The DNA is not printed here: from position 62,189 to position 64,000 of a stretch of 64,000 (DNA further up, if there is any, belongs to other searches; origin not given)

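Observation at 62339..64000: Cytoplasmic GH38 paralogue lacks the catalytic nucleophile Asp and is operon-linked to nanE: possible substrate-assisted alpha-N-acetylmannosaminidase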

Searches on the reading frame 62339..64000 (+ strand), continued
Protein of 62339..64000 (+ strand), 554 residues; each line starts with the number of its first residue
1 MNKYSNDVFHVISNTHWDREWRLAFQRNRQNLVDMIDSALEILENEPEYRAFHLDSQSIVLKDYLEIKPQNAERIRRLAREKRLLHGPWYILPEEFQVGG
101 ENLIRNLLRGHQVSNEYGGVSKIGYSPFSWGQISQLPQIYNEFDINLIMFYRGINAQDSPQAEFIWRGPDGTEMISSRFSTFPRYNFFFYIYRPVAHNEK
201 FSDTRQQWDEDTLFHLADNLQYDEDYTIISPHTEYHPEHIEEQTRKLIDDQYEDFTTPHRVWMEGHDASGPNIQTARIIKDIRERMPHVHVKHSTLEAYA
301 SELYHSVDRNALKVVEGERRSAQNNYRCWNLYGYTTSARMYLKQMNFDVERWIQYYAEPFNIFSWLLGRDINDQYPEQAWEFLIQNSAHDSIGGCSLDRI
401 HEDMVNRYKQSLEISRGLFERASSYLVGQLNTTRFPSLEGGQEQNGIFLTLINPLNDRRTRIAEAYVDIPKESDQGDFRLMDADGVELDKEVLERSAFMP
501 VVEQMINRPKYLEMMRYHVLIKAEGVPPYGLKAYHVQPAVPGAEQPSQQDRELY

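Call 24: predict_structure(alignment_id=A1)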
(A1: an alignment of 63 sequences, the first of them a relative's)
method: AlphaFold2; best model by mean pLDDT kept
length: 924 residues; sequences in the alignment: 63
mean_pLDDT: 82.3   pTM: 0.86
mean pLDDT of the five models: 82.3, 81.6, 81.1, 79.4, 76.3
residues with pLDDT >= 90: 410; 70-90: 321; 50-70: 140; < 50: 53
segments of 3 or more residues with pLDDT < 50: 90-99, 129-131, 327-338, 390-396, 768-777, 782-786
pLDDT, mean of each block of 10 residues (from residue 1): 78 72 72 86 89 70 87 93 76 43 81 85 60 75 83 61 86 82 57 79 71 85 75 80 86 85 65 84 91 87 89 74 49 46 78 93 95 89 67 48 79 95 97 78 78 95 95 94 92 93 65 94 95 95 61 90 97 96 93 61 82 93 95 84 84 96 95 80 93 87 83 64 78 96 87 92 65 47 56 95 94 92 94 95 90 91 94 95 94 95 91 94 96
secondary structure, 60 per line:
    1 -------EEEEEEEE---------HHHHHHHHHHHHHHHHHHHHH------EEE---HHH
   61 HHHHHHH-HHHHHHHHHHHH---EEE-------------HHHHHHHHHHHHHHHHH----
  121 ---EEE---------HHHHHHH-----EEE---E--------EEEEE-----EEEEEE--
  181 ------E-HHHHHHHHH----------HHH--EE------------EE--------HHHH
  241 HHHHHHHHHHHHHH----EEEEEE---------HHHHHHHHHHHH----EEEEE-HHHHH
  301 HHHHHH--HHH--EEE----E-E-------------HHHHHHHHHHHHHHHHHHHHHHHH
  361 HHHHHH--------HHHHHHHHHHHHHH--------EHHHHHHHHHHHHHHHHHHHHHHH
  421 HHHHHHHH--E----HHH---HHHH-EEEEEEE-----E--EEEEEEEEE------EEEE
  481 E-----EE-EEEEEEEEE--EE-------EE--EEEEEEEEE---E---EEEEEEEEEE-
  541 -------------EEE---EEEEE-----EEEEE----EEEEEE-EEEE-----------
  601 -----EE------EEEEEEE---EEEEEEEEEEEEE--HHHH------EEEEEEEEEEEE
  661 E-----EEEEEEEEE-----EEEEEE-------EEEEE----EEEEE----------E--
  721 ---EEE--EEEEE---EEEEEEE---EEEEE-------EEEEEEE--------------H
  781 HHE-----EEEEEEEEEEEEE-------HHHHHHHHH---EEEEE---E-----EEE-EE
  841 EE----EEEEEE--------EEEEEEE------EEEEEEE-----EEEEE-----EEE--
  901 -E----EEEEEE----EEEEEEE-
elements in order (helices of 4 or more, strands of 3 or more residues): E8-15 H25-45 E52-54 H58-67 H69-80 E84-86 H100-116 E124-126 H136-142 E148-150 E163-167 E173-178 H189-197 H237-254 E259-264 H274-285 E290-294 H296-306 E314-316 H337-366 H375-388 H398-428 H442-445 E447-453 E462-470 E477-481 E490-498 E514-522 E530-539 E554-556 E560-564 E570-574 E579-584 E586-589 E614-620 E624-636 H639-642 E649-661 E667-675 E681-686 E694-698 E703-707 E724-726 E729-733 E737-743 E747-751 E759-765 E789-801 H809-817 E821-825 E835-837 E839-842 E847-852 E861-867 E874-880 E886-890 E896-898 E907-912 E917-923

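Call 26: search_solved_structures(query=A1, max_evalue=0.00001, show_alignments=2)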
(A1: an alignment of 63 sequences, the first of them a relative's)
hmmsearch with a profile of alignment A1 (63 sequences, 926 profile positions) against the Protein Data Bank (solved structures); distinct sequences matched with E-value up to 0.00001: 11.
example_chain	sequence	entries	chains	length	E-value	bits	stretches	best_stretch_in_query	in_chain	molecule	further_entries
3lvt_A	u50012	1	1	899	1.1e-126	427.2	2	254-903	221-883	Glycosyl hydrolase, family 38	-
5kbp_A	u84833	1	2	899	2.4e-126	426.1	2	254-903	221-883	Glycosyl hydrolase, family 38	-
2wyh_A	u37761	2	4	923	1.5e-111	377.1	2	254-891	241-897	ALPHA-MANNOSIDASE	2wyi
6lz1_A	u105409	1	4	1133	6.4e-25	90.4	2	540-924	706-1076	Ams1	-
7dd9_A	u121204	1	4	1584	2.1e-24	88.7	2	539-924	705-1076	Alpha-mannosidase,ZZ-type zinc finger-containing protein P35G2.11c,Maltose/maltodextrin-bi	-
5jm0_A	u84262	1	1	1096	5.4e-18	67.5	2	10-175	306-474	Alpha-mannosidase,Alpha-mannosidase,Alpha-mannosidase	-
7vqo_A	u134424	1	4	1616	1.5e-16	62.7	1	545-924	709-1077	Ams1, Nbr1 and malE fusion protein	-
7ufs_A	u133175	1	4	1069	1.2e-12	49.8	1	9-175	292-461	Alpha-mannosidase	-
7uft_A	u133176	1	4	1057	3.7e-08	34.9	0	646-767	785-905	Alpha-mannosidase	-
7ufu_A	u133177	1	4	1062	6.4e-08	34.2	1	10-174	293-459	Alpha-mannosidase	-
7ufr_A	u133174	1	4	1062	1.2e-07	33.3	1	10-174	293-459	Alpha-mannosidase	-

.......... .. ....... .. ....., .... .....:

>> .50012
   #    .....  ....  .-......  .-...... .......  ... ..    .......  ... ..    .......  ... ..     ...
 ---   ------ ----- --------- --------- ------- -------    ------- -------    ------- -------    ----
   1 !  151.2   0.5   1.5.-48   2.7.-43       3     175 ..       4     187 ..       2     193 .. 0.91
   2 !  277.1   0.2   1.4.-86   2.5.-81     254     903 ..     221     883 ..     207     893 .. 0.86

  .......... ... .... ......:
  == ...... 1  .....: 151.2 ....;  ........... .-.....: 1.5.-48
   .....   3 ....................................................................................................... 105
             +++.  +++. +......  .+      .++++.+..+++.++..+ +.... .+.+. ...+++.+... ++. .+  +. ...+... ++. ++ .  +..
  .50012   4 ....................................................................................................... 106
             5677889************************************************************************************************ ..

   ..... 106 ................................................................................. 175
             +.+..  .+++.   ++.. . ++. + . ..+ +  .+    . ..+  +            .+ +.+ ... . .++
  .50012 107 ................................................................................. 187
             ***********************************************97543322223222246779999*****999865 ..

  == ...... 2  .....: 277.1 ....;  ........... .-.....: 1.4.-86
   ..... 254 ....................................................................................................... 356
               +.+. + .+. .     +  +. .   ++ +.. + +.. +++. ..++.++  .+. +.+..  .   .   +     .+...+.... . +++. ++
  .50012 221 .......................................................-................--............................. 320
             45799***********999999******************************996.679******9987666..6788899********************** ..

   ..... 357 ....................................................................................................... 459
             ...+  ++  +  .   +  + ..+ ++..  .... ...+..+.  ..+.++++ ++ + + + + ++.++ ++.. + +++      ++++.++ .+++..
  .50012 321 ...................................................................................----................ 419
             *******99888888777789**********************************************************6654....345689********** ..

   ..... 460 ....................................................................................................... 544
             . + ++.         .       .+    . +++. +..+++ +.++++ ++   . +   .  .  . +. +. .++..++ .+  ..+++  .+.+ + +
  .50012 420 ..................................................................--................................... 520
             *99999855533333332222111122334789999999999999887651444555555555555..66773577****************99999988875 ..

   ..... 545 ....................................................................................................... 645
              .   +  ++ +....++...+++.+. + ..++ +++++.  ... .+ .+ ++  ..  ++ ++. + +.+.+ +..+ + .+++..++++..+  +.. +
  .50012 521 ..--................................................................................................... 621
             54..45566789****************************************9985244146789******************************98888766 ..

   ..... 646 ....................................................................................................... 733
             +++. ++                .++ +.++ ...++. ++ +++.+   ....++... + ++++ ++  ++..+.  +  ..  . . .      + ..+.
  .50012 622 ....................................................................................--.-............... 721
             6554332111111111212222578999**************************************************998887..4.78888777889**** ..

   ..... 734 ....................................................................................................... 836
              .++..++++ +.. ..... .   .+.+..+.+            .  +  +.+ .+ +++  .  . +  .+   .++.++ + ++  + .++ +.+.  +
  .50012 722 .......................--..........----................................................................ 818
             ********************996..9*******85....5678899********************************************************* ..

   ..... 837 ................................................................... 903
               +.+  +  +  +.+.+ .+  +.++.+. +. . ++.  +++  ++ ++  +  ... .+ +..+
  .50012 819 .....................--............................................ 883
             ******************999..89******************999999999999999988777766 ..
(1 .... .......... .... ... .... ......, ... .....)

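Call 35: search_solved_structures(query=L002:12954-15368:+, max_evalue=0.00001)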
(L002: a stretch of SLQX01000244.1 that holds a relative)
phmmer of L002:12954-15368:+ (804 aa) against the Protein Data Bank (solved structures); distinct sequences matched with E-value up to 0.00001: 20.
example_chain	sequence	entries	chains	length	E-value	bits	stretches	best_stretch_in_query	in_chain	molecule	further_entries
8ho9_A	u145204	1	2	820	8.3e-144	484.1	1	5-804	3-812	Cellobiose phosphorylase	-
8hob_A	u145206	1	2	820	1.1e-143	483.8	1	5-804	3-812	Cellobiose phosphorylase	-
3qde_A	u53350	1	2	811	6e-141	474.7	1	5-804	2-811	Cellobiose phosphorylase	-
8ho7_A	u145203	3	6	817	1.2e-140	473.7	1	5-801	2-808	Cellobiose phosphorylase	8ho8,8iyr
1v7v_A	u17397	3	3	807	2.8e-132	446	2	415-782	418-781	chitobiose phosphorylase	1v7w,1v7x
3s4c_A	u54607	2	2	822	2.6e-128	432.9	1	5-788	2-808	Lactose Phosphorylase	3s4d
3rrs_A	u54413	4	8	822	2.9e-127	429.4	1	5-788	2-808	Cellobiose phosphorylase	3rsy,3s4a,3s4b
2cqs_A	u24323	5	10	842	2e-123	416.7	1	5-801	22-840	Cellobiose Phosphorylase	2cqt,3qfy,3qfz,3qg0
3afj_A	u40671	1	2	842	2e-123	416.7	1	5-801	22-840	Cellobiose Phosphorylase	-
3act_A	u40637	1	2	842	2.1e-122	413.3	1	5-801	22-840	Cellobiose Phosphorylase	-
3acs_A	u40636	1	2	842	3.5e-122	412.6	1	5-801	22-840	Cellobiose Phosphorylase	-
8bou_A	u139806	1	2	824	8.8e-120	404.7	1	5-790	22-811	N,N'-diacetylchitobiose phosphorylase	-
8rf9_A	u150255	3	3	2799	2.6e-106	360.1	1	4-768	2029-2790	Cyclic beta 1-2 glucan synthetase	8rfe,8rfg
8rf0_A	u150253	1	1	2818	2.8e-106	360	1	4-768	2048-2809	Cyclic beta-(1,2)-glucan synthase NdvB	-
4zle_A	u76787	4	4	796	6.6e-77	262.8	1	241-771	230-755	Putative b-glycan phosphorylase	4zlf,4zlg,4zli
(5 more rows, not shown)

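Call 36: search_protein_families(library=pfam, proteins=[L002:12954-15368:+, L021:15277-16998:+, L002:15423-15998:+, L045:15205-16017:+, L049:7234-8562:+, L068:1561-3396:+, L053:4605-7157:+, L053:2672-3451:+, L053:3476-4477:-, L027:21521-22621:-], max_evalue=0.001)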
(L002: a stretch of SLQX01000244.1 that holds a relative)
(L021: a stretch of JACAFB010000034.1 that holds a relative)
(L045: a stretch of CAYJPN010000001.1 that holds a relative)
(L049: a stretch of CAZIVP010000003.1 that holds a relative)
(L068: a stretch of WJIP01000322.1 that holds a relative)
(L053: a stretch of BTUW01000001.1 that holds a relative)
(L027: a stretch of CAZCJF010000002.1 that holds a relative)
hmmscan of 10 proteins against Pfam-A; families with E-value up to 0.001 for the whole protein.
L002:12954-15368:+ (804 aa): 3 families
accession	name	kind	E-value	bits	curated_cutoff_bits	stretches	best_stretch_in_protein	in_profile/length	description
PF17167.11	Glyco_hydro_94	-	2.8e-117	392.4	27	1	318-726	1-420/420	Glycosyl hydrolase 94 superfamily, catalytic domain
PF06165.18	GH94_b-supersand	-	1.2e-71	241.6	23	1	24-284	1-251/251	Glycosyl hydrolase 94, supersandwich domain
PF03633.20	Glyco_hydro_65C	-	0.00075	19.6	22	0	733-765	7-39/62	Glycosyl hydrolase family 65, C-terminal domain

L021:15277-16998:+ (573 aa): 3 families
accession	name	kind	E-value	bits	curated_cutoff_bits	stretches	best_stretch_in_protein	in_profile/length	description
PF09992.14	NAGPA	-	8.5e-32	111.1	25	1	188-324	59-168/169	Phosphodiester glycosidase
PF25275.1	Golvesin_C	-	4.6e-26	91.9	31.6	1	341-470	2-131/132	Golvesin C-terminal domain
PF18962.6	Por_Secre_tail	-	5e-10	40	27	1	495-570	2-74/75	Secretion system C-terminal sorting domain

L002:15423-15998:+ (191 aa): 2 families
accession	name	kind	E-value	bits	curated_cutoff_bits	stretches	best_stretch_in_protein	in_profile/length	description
PF13472.12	Lipase_GDSL_2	-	4.7e-20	73.3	32.9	1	24-181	1-178/178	GDSL-like Lipase/Acylhydrolase family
PF00657.28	Lipase_GDSL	-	5.5e-09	36.9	23.6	1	23-186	2-208/208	GDSL-like Lipase/Acylhydrolase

L045:15205-16017:+ (270 aa): 1 family
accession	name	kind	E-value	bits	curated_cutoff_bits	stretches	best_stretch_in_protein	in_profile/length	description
PF02522.19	Antibiotic_NAT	-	1.6e-34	120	25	1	25-237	1-224/232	Aminoglycoside 3-N-acetyltransferase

L049:7234-8562:+ (442 aa): 0 families

L068:1561-3396:+ (611 aa): 1 family
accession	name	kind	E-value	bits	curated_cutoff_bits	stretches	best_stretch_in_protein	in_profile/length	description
PF00474.23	SSF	-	4.1e-37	128.4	22.8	1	34-465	1-406/406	Sodium:solute symporter family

L053:4605-7157:+ (850 aa): 3 families
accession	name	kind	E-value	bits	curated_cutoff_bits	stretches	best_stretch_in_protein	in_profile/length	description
PF13205.12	Big_5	-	1.5e-20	74.3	23.6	2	377-483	2-105/105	Bacterial Ig-like domain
PF01510.30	Amidase_2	-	2.9e-15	57.2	26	1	217-356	3-130/131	N-acetylmuramoyl-L-alanine amidase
PF18962.6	Por_Secre_tail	-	6.5e-07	30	27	1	772-848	2-75/75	Secretion system C-terminal sorting domain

L053:2672-3451:+ (259 aa): 5 families
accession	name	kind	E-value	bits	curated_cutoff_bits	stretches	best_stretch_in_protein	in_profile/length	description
PF01135.25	PCMT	-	6.5e-65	219.3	20.3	1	61-256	6-205/210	Protein-L-isoaspartate(D-aspartate) O-methyltransferase (PCMT)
PF13847.12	Methyltransf_31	-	9.5e-08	32.3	27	1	128-222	4-109/145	Methyltransferase domain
PF00398.26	RrnaAD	-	2.4e-07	30.6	24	1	118-224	21-122/263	Ribosomal RNA adenine dimethylase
PF13649.12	Methyltransf_25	-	7.5e-05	23.8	27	1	131-212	1-83/97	Methyltransferase domain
PF13489.12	Methyltransf_23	-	8.3e-05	22.8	27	1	125-210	20-98/164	Methyltransferase domain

L053:3476-4477:- (333 aa): 1 family
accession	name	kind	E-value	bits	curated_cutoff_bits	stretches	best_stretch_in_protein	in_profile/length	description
PF00561.26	Abhydrolase_1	-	3.9e-11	43.5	25.8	1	81-315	24-240/245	alpha/beta hydrolase fold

L027:21521-22621:- (366 aa): 8 families
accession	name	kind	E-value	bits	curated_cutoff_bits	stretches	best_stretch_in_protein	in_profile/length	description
PF00005.33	ABC_tran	-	1.5e-34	119.9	25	1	20-162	1-136/137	ABC transporter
PF17912.7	OB_MalK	-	1.7e-13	51.6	27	1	236-291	1-53/53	MalK OB fold domain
PF13304.12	AAA_21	-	6.6e-07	30.1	27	0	123-195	226-300/304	AAA domain, putative AbiEii toxin, Type IV TA system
PF02463.25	SMC_N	-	1.1e-05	25.4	40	1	29-208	23-214/220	RecF/RecN/SMC N terminal domain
PF03215.21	Rad17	-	2.7e-05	24.6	23.8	1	24-106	39-119/186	Rad17 P-loop domain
PF08402.16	TOBE_2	-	9.9e-05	22.8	21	1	284-358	1-76/76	TOBE domain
PF13401.12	AAA_22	-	0.00036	21.3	27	1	29-56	4-31/130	AAA domain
PF20720.3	nSTAND3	-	0.00084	19.5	27.2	0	27-51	14-38/155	Novel STAND NTPase 3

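Call 40: find_encoding_contigs(protein=P0001, flank=10000, max_places=2)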
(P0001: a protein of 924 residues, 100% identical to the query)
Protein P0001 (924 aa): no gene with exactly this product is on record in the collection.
